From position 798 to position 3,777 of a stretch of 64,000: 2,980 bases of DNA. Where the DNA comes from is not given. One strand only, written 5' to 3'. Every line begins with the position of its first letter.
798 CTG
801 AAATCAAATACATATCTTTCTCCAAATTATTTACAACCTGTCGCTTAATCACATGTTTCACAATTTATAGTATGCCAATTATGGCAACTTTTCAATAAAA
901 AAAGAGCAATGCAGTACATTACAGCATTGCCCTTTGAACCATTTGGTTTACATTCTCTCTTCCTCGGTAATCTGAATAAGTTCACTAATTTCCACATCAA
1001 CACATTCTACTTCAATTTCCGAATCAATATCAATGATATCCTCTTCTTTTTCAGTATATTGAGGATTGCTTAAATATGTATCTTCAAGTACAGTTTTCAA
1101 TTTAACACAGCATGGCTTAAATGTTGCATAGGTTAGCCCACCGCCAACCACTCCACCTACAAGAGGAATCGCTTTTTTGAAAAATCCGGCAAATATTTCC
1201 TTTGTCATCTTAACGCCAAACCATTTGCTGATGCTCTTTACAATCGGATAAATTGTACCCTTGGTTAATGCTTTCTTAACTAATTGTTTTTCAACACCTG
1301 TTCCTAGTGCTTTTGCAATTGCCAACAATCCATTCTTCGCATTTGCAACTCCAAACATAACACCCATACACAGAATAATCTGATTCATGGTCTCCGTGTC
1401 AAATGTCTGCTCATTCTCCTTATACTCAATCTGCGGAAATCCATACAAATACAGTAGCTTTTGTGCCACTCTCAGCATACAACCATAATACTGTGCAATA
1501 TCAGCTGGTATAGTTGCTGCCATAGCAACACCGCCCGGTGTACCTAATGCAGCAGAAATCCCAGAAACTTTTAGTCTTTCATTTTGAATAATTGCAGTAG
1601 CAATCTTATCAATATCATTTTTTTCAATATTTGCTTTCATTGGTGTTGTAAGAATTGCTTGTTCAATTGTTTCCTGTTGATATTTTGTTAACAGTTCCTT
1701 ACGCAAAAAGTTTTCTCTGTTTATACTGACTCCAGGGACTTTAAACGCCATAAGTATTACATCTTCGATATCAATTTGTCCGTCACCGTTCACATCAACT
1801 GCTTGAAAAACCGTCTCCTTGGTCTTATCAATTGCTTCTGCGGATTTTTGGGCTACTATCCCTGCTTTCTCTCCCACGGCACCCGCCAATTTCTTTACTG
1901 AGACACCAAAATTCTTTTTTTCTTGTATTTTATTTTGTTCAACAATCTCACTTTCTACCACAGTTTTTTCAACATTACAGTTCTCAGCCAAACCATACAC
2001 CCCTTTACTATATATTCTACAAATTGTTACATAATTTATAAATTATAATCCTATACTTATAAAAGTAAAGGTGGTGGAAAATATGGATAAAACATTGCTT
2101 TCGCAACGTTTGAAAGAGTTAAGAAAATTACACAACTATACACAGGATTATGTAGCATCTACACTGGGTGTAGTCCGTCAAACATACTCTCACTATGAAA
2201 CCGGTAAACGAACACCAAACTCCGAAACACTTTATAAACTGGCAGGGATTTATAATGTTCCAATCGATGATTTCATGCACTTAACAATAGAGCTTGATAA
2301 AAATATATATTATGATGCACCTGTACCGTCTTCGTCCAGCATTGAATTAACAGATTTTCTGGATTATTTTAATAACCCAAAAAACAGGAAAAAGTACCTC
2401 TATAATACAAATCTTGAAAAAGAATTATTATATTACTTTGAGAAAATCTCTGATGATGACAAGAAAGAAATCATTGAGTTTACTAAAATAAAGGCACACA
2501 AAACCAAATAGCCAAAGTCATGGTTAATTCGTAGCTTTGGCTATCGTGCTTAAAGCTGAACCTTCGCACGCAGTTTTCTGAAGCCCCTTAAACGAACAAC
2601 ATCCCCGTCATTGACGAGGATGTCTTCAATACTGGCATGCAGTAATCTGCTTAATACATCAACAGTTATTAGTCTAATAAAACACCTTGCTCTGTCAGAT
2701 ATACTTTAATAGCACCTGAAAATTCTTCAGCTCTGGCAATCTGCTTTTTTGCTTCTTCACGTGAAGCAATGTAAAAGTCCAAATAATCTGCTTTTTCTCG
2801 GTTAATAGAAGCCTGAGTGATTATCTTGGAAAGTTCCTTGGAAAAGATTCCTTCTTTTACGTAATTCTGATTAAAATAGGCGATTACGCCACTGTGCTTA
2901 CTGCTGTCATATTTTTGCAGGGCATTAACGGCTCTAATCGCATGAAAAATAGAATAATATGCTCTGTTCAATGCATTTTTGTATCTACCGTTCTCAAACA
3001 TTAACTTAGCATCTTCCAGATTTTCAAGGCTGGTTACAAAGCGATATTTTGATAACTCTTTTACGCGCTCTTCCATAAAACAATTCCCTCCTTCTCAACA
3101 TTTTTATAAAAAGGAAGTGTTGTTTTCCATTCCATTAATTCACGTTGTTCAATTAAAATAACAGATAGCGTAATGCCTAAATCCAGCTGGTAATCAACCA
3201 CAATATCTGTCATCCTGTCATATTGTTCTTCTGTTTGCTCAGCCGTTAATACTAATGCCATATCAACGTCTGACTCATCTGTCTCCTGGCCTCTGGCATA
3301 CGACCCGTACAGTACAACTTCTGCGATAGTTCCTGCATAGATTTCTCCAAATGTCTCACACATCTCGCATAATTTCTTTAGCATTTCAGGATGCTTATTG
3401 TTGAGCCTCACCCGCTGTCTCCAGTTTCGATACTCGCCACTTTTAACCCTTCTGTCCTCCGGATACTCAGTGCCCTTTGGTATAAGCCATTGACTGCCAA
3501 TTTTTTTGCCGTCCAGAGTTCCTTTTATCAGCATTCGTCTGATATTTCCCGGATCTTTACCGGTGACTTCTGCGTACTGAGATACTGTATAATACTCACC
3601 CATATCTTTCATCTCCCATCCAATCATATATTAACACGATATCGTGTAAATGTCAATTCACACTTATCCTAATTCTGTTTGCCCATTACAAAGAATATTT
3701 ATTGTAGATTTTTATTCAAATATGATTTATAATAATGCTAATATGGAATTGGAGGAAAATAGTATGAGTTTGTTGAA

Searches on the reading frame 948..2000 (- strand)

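Call 37: search_protein_families(library=pfam, proteins=[window:948-2000:-], max_evalue=0.001)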
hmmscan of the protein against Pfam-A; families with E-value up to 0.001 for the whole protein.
window:948-2000:- (350 aa): 2 families
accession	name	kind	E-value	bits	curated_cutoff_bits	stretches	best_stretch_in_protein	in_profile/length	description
PF13202.12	EF-hand_5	-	6.1e-05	22.8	25.9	1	63-79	3-19/25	EF hand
PF00036.39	EF-hand_1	-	0.0006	19.6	25.4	0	64-84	5-25/29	EF hand domain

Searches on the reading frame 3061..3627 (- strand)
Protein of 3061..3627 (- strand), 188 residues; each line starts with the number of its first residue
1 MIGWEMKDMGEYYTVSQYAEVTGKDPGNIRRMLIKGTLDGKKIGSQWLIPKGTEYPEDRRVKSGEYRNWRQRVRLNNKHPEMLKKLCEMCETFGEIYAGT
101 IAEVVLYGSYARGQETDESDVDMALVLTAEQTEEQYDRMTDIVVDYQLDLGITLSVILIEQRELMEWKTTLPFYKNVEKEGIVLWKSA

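Call 37: search_protein_families(library=pfam, proteins=[window:3061-3627:-], max_evalue=0.001)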
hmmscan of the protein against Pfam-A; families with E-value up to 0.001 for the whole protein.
window:3061-3627:- (188 aa): 4 families
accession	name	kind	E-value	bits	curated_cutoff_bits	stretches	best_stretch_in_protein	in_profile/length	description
PF18765.7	Polbeta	-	3.3e-09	37.2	26.9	1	100-186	12-89/93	Polymerase beta, Nucleotidyltransferase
PF01909.29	NTP_transf_2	-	7.5e-08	33.1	21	1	91-139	6-55/93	Nucleotidyltransferase domain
PF22600.2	MTPAP-like_central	-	6e-05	23.6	27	1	69-138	8-76/139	Poly(A) RNA polymerase, mitochondrial-like, central palm domain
PF12728.13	HTH_17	-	9.8e-05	23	27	1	12-51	1-40/51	Helix-turn-helix domain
